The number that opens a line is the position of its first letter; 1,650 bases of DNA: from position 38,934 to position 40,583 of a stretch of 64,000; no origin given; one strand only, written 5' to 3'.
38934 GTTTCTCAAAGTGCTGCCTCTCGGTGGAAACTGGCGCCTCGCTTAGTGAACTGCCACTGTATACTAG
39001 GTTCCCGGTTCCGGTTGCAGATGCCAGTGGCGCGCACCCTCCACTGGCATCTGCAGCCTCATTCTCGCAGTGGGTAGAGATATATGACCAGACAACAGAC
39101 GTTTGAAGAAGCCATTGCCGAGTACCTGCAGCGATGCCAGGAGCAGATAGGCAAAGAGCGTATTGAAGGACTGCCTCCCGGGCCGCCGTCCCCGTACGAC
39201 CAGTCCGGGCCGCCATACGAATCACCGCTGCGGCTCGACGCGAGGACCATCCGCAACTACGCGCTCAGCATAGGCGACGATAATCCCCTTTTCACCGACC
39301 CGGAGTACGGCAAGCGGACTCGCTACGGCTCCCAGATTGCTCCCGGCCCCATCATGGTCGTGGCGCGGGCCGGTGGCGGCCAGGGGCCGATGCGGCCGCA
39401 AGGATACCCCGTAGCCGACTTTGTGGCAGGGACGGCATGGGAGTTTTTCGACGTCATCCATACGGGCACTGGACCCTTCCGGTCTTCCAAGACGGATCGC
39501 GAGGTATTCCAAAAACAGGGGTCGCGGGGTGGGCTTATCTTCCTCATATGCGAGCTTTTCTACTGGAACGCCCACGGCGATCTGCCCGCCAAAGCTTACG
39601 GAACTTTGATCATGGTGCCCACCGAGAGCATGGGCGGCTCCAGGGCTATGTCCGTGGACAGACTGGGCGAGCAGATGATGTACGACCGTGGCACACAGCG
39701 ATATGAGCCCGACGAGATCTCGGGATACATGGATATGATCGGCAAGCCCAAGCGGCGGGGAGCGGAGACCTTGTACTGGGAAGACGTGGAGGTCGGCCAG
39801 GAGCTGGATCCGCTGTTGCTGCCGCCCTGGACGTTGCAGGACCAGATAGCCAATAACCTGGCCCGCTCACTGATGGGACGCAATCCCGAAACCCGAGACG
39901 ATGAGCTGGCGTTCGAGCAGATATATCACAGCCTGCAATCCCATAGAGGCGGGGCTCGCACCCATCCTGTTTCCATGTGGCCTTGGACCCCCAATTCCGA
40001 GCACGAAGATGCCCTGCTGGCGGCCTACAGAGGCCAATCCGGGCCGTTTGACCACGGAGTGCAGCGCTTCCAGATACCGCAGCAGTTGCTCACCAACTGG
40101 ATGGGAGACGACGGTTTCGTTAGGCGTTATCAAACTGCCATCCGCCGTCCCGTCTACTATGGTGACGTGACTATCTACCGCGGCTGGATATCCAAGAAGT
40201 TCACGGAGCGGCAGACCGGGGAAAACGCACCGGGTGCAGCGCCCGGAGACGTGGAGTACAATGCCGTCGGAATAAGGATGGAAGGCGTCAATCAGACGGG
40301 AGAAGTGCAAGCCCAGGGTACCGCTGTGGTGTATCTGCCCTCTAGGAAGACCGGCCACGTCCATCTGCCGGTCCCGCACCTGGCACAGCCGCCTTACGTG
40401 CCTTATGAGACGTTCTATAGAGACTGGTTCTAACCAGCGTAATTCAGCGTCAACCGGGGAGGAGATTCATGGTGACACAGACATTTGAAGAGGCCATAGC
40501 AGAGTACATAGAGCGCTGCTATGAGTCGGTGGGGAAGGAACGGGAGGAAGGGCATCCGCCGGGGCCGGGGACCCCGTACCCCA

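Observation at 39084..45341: Most complete copy of an iterated module: two tandem double hot-dog proteins, a coupled pair of family-III CoA-transferases, and a crotonase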

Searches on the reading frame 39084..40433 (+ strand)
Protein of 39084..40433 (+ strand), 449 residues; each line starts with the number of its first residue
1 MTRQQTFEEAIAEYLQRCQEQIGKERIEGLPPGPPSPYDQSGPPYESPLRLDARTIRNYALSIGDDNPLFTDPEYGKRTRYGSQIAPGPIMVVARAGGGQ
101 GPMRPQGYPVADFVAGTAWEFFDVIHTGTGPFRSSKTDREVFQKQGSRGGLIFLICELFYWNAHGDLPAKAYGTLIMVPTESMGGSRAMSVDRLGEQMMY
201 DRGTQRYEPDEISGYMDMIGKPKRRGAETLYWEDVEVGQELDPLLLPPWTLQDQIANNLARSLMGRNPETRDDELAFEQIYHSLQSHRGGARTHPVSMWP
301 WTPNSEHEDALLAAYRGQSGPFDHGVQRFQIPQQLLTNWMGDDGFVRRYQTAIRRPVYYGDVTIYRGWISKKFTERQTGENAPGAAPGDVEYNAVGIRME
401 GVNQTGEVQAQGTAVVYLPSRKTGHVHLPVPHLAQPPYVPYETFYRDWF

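Call 4: search_protein_families(library=pfam, proteins=[window:39084-40433:+], max_evalue=0.001)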
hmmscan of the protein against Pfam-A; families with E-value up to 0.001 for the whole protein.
window:39084-40433:+ (449 aa): 2 families
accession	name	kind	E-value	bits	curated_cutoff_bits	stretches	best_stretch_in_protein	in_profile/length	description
PF13452.11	FAS1_DH_region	-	1.1e-07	32.5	22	1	51-166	14-127/132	FAS1-like, dehydratase domain region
PF01575.25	MaoC_dehydratas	-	2.6e-06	27.5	27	0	46-88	13-55/123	MaoC like domain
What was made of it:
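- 39084..40433 (+): Hot-dog protein D (449 aa), uncharacterised double hot-dog family. PF13452 E 1.1e-07 (call 4).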

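Call 7: search_protein_families(library=ncbifam, proteins=[window:39084-40433:+], max_evalue=0.001)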
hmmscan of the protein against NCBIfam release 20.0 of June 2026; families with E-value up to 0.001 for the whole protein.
window:39084-40433:+ (449 aa): 0 families
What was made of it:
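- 39084..40433 (+): No NCBIfam hit (call 7).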

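Call 8: search_solved_structures(query=window:39084-40433:+, max_evalue=1, show_alignments=2)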
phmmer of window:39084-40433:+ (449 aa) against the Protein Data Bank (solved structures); distinct sequences matched with E-value up to 1: 8.
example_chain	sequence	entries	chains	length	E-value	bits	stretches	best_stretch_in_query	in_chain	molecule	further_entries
4oob_A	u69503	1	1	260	0.01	18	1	27-91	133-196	Uncharacterized protein HtdX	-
3wew_A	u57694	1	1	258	0.01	18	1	27-91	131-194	HtdX dehydratase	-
2gfu_A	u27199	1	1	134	0.065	15.3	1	335-395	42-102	DNA mismatch repair protein MSH6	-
6oqm_A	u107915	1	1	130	0.09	14.9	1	336-395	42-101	DNA mismatch repair protein Msh6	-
4v12_A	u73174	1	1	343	0.1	14.7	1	303-380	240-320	MAOC LIKE DOMAIN PROTEIN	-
1q6w_A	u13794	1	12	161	0.2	13.7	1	54-115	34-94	monoamine oxidase regulatory protein, putative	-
4w78_A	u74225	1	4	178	0.27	13.3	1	53-113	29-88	Hydratase ChsH1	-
4wnb_A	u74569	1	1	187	0.29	13.2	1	53-113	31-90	Hydratase ChsH2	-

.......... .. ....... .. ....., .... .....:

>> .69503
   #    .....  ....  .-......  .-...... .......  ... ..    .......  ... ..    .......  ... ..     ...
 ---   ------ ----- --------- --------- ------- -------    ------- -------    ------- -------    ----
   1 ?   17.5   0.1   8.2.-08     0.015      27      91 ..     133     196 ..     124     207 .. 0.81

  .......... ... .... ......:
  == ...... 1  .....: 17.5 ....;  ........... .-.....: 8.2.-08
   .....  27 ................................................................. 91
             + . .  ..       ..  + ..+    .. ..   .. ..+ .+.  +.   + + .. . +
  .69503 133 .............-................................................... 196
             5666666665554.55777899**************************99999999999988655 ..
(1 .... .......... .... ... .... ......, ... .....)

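Call 11: find_homologous_proteins(query=window:39084-40433:+, max_evalue=0.00001)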
Query window:39084-40433:+ (449 aa): 1067 proteins with E <= 0.00001 among 5173 candidates; the best 120 are listed.
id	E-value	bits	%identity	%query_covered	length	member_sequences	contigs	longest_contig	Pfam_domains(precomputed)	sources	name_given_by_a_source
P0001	7.5e-297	1003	94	100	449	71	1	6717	PF13452.12,PF01575.26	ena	-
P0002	2.4e-201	688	66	100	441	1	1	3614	PF13452.12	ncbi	-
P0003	4.1e-191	654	62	100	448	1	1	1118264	PF13452.12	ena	-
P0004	7.5e-190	650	62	100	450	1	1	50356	PF13452.12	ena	-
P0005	4.5e-189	647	61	100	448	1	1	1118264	PF13452.12,PF01575.26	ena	-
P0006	5.6e-183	627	60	100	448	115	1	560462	PF13452.12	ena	-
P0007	4.7e-182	624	60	99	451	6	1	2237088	PF13452.12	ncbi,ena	-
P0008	5.7e-182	624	60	99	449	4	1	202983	PF13452.12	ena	-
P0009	4.6e-181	621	60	100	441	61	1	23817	PF13452.12,PF01575.26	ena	-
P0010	2.8e-179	615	59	100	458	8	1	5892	PF13452.12,PF01575.26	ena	-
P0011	6.0e-179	614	60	99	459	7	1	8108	PF13452.12,PF01575.26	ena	-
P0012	1.0e-178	613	60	100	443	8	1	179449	PF13452.12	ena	-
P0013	7.0e-178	610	58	100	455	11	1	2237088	PF13452.12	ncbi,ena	-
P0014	8.6e-178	610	58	99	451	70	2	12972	PF13452.12,PF01575.26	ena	-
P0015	1.6e-177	609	59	99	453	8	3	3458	PF13452.12,PF01575.26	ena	-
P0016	7.9e-177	607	59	100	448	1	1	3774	PF13452.12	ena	-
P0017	7.7e-176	604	59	100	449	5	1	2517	PF13452.12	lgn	-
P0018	3.2e-175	602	58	100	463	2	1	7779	PF13452.12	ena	-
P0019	6.1e-175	601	57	99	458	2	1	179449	PF13452.12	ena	-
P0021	9.1e-174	597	55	100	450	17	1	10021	PF13452.12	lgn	-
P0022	1.4e-173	596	56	100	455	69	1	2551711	PF13452.12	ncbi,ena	-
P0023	1.5e-173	596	57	100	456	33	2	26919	PF13452.12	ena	-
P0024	1.9e-173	596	58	100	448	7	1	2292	PF13452.12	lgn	-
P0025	4.8e-173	595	58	100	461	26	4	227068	PF13452.12,PF01575.26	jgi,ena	jgi:acyl dehydratase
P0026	8.4e-173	594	58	100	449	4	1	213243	PF13452.12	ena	-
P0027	2.6e-172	592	56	99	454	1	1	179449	PF13452.12,PF01575.26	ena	-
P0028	3.4e-172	592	57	100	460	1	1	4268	PF13452.12,PF01575.26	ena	-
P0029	1.5e-171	590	57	99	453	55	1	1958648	PF13452.12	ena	-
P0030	4.5e-171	588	57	100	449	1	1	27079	PF13452.12,PF01575.26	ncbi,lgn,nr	ncbi:MAG: MaoC family dehydratase N-terminal domain-containing protein [Chloroflexi bacterium]|nr:Ma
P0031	2.8e-170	585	57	99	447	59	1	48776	PF13452.12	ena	-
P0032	4.6e-170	585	58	99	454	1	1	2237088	PF13452.12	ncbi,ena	-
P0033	8.3e-170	584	55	100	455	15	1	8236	PF13452.12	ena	-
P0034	1.9e-169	583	58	100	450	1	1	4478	PF13452.12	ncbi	ncbi:MAG: MaoC family dehydratase N-terminal domain-containing protein [Chloroflexota bacterium]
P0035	6.0e-169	581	55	100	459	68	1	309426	PF13452.12,PF01575.26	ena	-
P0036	3.5e-168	578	56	100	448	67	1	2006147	PF13452.12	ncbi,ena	-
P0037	3.6e-168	578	56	100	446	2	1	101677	PF13452.12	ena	-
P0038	5.2e-168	578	56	100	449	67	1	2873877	PF13452.12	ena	-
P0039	1.1e-167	577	56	99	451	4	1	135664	PF13452.12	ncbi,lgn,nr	ncbi:MAG: hypothetical protein FJ320_00885 [SAR202 cluster bacterium]|nr:hypothetical protein [SAR20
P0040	1.4e-167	577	57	99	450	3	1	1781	PF13452.12,PF01575.26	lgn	-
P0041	9.8e-167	574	55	100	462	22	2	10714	PF13452.12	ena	-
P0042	2.4e-166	572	56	100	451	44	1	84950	PF13452.12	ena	-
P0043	3.4e-166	572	56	100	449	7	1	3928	PF13452.12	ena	-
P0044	6.5e-166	571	55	100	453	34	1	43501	PF13452.12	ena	-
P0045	4.1e-165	568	56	100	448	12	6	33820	PF13452.12,PF01575.26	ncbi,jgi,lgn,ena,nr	ncbi:MAG: N-terminal half of MaoC dehydratase [Chloroflexi bacterium]|jgi:hypothetical protein|nr:MA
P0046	1.0e-164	567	55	100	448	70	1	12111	PF13452.12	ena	-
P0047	1.2e-164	567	55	99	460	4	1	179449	PF13452.12,PF01575.26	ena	-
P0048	2.2e-164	566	55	99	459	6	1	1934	PF13452.12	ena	-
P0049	4.9e-164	565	56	99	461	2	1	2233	PF13452.12,PF01575.26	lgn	-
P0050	1.4e-163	563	55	100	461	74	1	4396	PF13452.12,PF01575.26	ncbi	-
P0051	1.5e-163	563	55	100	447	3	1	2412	PF13452.12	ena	-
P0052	1.8e-163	563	55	99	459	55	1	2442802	PF13452.12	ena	-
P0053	4.0e-163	562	56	100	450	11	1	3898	PF13452.12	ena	-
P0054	4.9e-163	562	55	100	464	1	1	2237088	PF13452.12,PF01575.26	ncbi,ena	-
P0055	2.2e-161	556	54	99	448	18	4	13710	PF13452.12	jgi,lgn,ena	jgi:hypothetical protein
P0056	1.0e-160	554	54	99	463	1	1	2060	PF13452.12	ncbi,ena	-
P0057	1.1e-160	554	56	99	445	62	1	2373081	PF13452.12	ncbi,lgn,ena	-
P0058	4.4e-160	552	55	100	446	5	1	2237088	PF13452.12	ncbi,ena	-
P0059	6.3e-158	545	53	100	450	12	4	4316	PF13452.12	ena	-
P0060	1.6e-157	543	61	84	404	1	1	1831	PF13452.12,PF01575.26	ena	-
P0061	7.5e-154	531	53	100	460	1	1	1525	PF13452.12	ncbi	-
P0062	1.2e-152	527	52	100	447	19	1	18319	PF13452.12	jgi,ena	-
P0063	2.4e-152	526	54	100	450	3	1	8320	PF13452.12,PF01575.26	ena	-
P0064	5.7e-151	522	52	100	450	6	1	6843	PF13452.12,PF01575.26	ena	-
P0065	2.9e-148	513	52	99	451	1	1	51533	PF13452.12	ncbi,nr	ncbi:MAG: MaoC family dehydratase N-terminal domain-containing protein [Chloroflexi bacterium]|nr:Ma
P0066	4.1e-146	506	50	100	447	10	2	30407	PF13452.12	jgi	jgi:hypothetical protein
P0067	1.0e-144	501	50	99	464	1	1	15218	PF13452.12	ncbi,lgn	-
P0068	1.2e-144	501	51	99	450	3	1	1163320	PF13452.12,PF01575.26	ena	-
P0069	1.4e-143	497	51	100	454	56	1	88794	PF13452.12,PF01575.26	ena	-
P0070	1.4e-142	494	50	99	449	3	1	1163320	PF13452.12,PF01575.26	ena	-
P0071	2.3e-140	487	50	100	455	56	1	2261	PF13452.12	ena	-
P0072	3.4e-140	486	51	100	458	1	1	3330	PF13452.12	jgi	jgi:hypothetical protein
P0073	2.6e-139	483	51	100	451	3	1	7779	PF13452.12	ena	-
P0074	2.0e-138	480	50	99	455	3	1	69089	PF13452.12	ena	-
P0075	3.0e-138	480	51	99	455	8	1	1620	PF13452.12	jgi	jgi:acyl dehydratase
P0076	1.2e-137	478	50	99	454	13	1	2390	PF13452.12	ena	-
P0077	1.5e-137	478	50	99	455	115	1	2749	PF13452.12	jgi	jgi:hypothetical protein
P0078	4.5e-136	473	49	100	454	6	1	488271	PF13452.12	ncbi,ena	-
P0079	1.4e-135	471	49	100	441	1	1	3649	PF13452.12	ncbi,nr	ncbi:MAG: MaoC family dehydratase N-terminal domain-containing protein [Chloroflexi bacterium]|nr:Ma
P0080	3.2e-135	470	50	100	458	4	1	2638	PF13452.12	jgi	jgi:acyl dehydratase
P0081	1.9e-133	464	50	99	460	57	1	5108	PF13452.12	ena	-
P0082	2.4e-131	457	49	99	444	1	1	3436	PF13452.12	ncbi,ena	-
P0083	3.0e-131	457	49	100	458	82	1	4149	PF13452.12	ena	-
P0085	1.8e-129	451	48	99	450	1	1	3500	PF13452.12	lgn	-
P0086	8.9e-127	442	47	100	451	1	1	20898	PF13452.12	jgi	jgi:N-terminal half of MaoC dehydratase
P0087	1.6e-125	438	48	100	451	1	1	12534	PF13452.12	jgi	jgi:N-terminal half of MaoC dehydratase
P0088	1.1e-120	422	45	100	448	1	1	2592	PF13452.12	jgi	jgi:hypothetical protein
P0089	2.5e-119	417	45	100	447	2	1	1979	PF13452.12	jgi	jgi:acyl dehydratase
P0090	1.8e-118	415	44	100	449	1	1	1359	PF13452.12,PF01575.26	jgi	jgi:acyl dehydratase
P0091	7.9e-118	412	47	99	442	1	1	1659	PF13452.12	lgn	-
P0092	2.0e-116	408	46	98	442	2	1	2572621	PF13452.12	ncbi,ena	-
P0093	2.3e-114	401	45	99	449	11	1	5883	PF13452.12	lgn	-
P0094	8.5e-114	399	46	100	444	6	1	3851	PF13452.12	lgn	-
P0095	1.6e-112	395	44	99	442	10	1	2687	PF13452.12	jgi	jgi:hypothetical protein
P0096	7.1e-112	393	46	98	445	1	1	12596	PF13452.12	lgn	-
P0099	2.0e-110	388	46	100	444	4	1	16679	PF13452.12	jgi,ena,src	-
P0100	2.0e-110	388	43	100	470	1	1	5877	PF13452.12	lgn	-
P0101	1.2e-109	385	46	98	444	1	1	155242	PF13452.12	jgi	jgi:acyl dehydratase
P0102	1.6e-109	385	44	99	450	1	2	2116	PF13452.12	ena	-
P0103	5.2e-109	383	45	100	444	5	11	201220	PF13452.12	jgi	jgi:acyl dehydratase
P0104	7.3e-109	383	46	98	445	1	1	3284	PF13452.12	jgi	jgi:acyl dehydratase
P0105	2.7e-108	381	43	97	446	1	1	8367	PF13452.12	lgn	-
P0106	3.9e-108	381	56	68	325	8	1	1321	PF13452.12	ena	-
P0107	5.7e-108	380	44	98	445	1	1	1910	PF13452.12,PF01575.26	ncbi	-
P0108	7.7e-108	380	44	98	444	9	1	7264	PF13452.12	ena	-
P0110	5.3e-107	377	44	100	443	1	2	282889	PF13452.12,PF01575.26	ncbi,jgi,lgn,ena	ncbi:MAG TPA: MaoC family dehydratase N-terminal domain-containing protein [Allosphingosinicella sp.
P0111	7.3e-106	373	45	97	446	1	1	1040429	PF13452.12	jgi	jgi:acyl dehydratase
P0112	7.6e-106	373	45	98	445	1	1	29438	PF13452.12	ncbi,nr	ncbi:MaoC family dehydratase N-terminal domain-containing protein [Myxococcaceae bacterium JPH2]|nr:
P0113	1.4e-104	369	43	100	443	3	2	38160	PF13452.12,PF01575.26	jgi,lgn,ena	-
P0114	4.9e-104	367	44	98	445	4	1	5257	PF13452.12,PF01575.26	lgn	-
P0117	2.6e-103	365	42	98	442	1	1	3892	PF13452.12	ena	-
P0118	4.6e-103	364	42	100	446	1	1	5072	PF13452.12,PF01575.26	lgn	-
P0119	4.8e-103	364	40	99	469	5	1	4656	PF13452.12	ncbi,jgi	ncbi:MAG: FAS1-like dehydratase domain-containing protein [Candidatus Hermodarchaeia archaeon]|jgi:h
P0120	5.2e-103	364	42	100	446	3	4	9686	PF13452.12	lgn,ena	-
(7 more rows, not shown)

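Call 13: find_encoding_contigs(protein=P0110, flank=8000, max_places=2)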
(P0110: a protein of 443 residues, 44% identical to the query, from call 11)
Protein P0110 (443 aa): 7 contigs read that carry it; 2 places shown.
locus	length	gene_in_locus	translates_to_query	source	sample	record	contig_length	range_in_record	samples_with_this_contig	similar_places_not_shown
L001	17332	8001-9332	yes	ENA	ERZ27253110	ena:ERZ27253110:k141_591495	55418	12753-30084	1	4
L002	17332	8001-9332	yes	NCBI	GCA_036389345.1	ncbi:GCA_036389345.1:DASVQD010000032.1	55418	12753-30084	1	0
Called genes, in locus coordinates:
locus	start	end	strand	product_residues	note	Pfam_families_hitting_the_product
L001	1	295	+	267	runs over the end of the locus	PF22814:WelO5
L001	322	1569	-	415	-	PF01041:DegT_DnrJ_EryC1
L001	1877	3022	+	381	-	PF00465:Fe-ADH (weak), PF13685:Fe-ADH_2 (weak), PF01761:DHQ_synthase, PF24621:DHQS_C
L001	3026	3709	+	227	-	PF00190:Cupin_1 (faint), PF02311:AraC_binding (weak), PF07883:Cupin_2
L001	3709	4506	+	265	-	PF00106:adh_short, PF08659:KR (weak), PF13561:adh_short_C2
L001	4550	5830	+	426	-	PF16952:Gln-synt_N_2, PF00120:Gln-synt_C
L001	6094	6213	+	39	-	-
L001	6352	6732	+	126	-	PF00550:PP-binding (weak)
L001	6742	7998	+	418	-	PF13452:FAS1_DH_region (faint)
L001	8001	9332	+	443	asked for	PF01575:MaoC_dehydratas (faint), PF13452:FAS1_DH_region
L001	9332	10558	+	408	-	PF04339:FemAB_like, PF13480:Acetyltransf_6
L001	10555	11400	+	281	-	PF05050:Methyltransf_21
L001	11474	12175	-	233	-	PF13230:GATase_4 (weak)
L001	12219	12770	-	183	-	PF09351:DUF1993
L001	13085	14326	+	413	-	PF25919:BSH_CusB (faint), PF00364:Biotin_lipoyl (faint), PF26002:Beta-barrel_AprE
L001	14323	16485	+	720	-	PF03412:Peptidase_C39, PF00664:ABC_membrane, PF00005:ABC_tran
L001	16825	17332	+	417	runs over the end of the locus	-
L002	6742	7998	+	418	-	PF13452:FAS1_DH_region (faint)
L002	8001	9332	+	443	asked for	PF01575:MaoC_dehydratas (faint), PF13452:FAS1_DH_region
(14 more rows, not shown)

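Call 14: find_encoding_contigs(protein=P0112, flank=8000, max_places=2)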
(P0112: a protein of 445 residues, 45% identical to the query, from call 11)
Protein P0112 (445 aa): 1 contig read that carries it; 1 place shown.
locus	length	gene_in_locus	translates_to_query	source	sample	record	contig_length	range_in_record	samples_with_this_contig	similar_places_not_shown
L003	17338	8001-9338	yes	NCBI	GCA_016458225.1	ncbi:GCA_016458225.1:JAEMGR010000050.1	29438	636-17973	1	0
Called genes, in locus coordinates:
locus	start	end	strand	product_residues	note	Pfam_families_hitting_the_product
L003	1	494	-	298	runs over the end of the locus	-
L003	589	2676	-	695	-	-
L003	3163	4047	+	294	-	PF00763:THF_DHG_CYH, PF02882:THF_DHG_CYH_C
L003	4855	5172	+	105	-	PF00550:PP-binding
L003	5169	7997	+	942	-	PF00501:AMP-binding, PF13193:AMP-binding_C, PF13452:FAS1_DH_region (weak)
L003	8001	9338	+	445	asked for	PF13452:FAS1_DH_region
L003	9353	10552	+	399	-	PF04339:FemAB_like, PF13480:Acetyltransf_6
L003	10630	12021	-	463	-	PF16952:Gln-synt_N_2, PF00120:Gln-synt_C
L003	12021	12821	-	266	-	PF00106:adh_short, PF08659:KR (weak), PF23441:SDR (weak), PF13561:adh_short_C2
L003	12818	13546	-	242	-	PF00190:Cupin_1 (weak), PF02311:AraC_binding (weak), PF05899:Cupin_3 (faint), PF07883:Cupin_2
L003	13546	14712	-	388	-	PF01761:DHQ_synthase, PF24621:DHQS_C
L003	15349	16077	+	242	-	PF13230:GATase_4 (weak)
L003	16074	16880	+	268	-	PF22814:WelO5, PF13640:2OG-FeII_Oxy_3 (faint)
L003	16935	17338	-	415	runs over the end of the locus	PF00155:Aminotran_1_2 (weak), PF01041:DegT_DnrJ_EryC1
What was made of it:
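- It lies next to a carrier protein and an adenylation domain in L001-L003 (calls 13, 14).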

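Call 20: find_encoding_contigs(protein=P0007, flank=10000, max_places=2)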
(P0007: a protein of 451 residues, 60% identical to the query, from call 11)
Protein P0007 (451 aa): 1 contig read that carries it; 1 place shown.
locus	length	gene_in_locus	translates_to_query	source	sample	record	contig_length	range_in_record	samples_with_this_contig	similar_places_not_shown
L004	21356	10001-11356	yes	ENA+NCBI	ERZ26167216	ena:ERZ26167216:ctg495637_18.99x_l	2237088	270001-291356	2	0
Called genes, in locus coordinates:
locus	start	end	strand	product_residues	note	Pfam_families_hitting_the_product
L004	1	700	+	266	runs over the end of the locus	PF00378:ECH_1, PF16113:ECH_2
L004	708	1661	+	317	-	PF01040:UbiA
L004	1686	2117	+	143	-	PF13279:4HBT_2, PF03061:4HBT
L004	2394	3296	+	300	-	PF00005:ABC_tran, PF13304:AAA_21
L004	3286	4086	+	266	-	PF12679:ABC2_membrane_2, PF12730:ABC2_membrane_4 (weak), PF10920:DUF2705 (weak)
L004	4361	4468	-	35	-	-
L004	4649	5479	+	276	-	PF00561:Abhydrolase_1, PF12146:Hydrolase_4, PF12697:Abhydrolase_6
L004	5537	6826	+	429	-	PF07690:MFS_1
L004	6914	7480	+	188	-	PF01625:PMSR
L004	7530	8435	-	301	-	PF00248:Aldo_ket_red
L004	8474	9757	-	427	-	PF05977:MFS_3, PF07690:MFS_1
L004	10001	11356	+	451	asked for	PF13452:FAS1_DH_region (faint)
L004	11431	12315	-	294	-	PF01522:Polysacc_deac_1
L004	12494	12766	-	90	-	PF02597:ThiS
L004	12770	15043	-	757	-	PF01315:Ald_Xan_dh_C, PF02738:MoCoBD_1, PF20256:MoCoBD_2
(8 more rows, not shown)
